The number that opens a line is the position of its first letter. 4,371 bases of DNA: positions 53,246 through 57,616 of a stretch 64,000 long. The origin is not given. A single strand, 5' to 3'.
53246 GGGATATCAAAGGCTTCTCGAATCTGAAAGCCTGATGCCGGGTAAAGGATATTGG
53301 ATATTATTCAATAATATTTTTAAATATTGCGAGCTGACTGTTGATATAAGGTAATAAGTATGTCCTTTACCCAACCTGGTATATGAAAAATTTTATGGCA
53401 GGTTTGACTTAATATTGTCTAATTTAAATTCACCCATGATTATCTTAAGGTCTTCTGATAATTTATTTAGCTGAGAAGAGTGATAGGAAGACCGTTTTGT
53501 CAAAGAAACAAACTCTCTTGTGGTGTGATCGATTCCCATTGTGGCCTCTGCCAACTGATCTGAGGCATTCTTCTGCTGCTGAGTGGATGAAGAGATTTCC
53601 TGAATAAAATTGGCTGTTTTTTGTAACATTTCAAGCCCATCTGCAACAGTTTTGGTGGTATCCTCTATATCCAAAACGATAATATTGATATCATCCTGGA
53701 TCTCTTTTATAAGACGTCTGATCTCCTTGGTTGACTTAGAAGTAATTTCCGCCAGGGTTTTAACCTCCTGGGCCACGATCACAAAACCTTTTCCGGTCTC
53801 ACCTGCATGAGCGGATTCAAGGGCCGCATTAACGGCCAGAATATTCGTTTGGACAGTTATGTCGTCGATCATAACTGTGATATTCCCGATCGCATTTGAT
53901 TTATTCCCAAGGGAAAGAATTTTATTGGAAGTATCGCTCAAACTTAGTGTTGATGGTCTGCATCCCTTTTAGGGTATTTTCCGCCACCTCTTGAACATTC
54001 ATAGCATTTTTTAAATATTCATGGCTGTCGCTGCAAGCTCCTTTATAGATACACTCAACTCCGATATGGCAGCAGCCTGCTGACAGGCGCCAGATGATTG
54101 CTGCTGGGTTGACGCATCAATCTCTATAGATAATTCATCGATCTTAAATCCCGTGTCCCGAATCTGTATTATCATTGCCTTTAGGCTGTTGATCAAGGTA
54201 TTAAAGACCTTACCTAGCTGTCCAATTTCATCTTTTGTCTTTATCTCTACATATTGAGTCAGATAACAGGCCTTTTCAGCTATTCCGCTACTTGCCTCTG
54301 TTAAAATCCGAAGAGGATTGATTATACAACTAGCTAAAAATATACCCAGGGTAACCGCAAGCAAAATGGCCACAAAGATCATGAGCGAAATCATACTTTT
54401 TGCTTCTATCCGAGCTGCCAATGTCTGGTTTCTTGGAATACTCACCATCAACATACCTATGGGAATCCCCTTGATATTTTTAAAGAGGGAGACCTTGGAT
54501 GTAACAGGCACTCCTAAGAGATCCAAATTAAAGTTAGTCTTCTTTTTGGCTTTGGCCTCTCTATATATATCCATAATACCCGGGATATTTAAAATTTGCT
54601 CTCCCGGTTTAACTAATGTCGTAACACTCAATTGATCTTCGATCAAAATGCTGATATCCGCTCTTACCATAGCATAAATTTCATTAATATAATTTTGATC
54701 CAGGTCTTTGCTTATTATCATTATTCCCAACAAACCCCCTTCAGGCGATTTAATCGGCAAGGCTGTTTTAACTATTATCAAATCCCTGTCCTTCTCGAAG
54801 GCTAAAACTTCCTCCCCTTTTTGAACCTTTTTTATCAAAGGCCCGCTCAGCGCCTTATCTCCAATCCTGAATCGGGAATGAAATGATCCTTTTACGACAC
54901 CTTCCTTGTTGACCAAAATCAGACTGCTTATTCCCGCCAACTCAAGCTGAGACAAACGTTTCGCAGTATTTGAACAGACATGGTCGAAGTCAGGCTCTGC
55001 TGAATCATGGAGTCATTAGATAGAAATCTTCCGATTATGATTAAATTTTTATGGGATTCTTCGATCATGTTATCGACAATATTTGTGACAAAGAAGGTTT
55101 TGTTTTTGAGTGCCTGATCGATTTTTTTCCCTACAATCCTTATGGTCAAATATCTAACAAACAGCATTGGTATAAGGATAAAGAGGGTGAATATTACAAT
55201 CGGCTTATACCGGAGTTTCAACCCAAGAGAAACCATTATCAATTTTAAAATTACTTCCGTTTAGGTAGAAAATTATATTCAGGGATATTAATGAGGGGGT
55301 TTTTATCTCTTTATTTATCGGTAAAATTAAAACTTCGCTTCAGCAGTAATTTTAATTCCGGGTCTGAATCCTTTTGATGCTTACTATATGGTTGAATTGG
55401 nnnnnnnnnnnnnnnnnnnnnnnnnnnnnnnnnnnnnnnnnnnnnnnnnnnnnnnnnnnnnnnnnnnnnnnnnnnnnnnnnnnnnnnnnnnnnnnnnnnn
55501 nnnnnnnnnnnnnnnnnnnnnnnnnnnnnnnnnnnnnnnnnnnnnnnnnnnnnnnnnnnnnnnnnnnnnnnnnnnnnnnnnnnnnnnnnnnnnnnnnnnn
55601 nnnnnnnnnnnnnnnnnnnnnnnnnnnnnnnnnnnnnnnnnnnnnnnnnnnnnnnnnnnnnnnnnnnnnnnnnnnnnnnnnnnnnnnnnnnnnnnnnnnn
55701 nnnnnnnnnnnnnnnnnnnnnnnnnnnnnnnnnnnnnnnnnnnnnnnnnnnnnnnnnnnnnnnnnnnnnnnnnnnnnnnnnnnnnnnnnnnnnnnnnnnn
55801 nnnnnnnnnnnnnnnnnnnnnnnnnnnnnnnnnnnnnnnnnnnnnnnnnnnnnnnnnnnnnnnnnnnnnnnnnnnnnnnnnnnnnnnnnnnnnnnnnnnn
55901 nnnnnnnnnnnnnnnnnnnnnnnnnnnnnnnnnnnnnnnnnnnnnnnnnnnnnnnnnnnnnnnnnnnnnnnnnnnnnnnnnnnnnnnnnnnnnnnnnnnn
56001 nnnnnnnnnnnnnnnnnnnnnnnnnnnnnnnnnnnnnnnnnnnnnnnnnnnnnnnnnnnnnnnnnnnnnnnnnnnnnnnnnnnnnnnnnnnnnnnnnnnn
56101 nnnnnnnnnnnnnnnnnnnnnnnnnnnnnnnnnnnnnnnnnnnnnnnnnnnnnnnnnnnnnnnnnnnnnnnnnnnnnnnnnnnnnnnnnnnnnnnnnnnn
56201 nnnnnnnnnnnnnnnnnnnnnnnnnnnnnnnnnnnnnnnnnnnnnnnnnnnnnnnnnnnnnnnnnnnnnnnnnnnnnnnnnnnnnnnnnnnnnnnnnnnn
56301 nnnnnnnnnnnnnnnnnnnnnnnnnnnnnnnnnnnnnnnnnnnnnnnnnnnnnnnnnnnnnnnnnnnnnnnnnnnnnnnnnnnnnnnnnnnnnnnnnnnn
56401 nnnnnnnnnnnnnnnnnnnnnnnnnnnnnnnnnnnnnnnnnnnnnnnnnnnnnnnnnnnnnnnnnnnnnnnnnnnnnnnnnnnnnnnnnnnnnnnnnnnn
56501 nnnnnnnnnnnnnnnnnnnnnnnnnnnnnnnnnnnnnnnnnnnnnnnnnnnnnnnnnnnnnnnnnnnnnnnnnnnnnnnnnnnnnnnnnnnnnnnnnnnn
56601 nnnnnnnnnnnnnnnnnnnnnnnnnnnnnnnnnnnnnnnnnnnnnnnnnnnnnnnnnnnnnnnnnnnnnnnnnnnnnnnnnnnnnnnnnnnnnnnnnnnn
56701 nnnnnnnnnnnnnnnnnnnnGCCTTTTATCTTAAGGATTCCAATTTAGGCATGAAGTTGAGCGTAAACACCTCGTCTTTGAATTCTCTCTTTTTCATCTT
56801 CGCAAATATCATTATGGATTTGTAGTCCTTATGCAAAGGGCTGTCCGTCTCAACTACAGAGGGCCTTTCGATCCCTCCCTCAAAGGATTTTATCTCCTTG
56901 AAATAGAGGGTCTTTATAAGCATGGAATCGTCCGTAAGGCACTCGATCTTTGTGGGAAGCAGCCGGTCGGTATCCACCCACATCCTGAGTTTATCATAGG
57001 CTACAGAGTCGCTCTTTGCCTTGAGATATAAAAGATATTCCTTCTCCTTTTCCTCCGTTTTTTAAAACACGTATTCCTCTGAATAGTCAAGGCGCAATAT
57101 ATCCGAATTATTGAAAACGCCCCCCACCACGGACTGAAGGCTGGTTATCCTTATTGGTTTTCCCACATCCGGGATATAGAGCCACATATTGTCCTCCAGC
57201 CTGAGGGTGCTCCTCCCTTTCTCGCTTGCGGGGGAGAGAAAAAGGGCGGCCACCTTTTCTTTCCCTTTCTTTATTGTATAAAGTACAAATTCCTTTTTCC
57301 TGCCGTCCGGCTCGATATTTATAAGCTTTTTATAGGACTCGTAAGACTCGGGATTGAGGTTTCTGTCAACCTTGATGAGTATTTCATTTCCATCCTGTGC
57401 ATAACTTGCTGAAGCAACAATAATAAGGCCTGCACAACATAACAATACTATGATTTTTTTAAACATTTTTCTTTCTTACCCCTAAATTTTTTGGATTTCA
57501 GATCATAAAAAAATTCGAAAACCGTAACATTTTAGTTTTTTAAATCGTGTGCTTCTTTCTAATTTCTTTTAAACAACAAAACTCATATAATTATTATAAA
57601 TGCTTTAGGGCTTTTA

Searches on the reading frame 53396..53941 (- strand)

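Call 25: search_protein_families(library=pfam, proteins=[window:53396-53941:-], max_evalue=0.001)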
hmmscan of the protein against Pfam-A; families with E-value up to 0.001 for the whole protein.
window:53396-53941:- (182 aa): 1 family
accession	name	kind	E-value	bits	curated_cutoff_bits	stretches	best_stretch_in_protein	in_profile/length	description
PF00015.26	MCPsignal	-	3.7e-34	118.5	34.6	1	2-142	19-159/172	Methyl-accepting chemotaxis protein (MCP) signalling domain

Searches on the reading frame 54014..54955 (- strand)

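Call 25: search_protein_families(library=pfam, proteins=[window:54014-54955:-], max_evalue=0.001)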
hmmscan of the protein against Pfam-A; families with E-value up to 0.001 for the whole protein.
window:54014-54955:- (314 aa): 2 families
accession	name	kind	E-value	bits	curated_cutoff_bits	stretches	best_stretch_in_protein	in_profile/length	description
PF14827.12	dCache_3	-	8.2e-08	32.5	25.7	1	7-174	66-234/239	Double sensory domain of two-component sensor kinase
PF00672.30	HAMP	-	3e-05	24.7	25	1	211-259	6-52/53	HAMP domain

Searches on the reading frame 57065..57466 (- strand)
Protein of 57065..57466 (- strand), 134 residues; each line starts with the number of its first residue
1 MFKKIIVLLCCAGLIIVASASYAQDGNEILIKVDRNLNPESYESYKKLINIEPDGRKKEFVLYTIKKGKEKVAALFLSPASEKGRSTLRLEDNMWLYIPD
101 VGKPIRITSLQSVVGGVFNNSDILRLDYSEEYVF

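Call 25: search_protein_families(library=pfam, proteins=[window:57065-57466:-], max_evalue=0.001)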
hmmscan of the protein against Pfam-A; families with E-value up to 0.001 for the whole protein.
window:57065-57466:- (134 aa): 1 family
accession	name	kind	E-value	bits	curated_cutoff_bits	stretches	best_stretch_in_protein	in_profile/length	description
PF17131.11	LolA_like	-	1.2e-15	58.1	30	1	68-133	1-72/184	Outer membrane lipoprotein-sorting protein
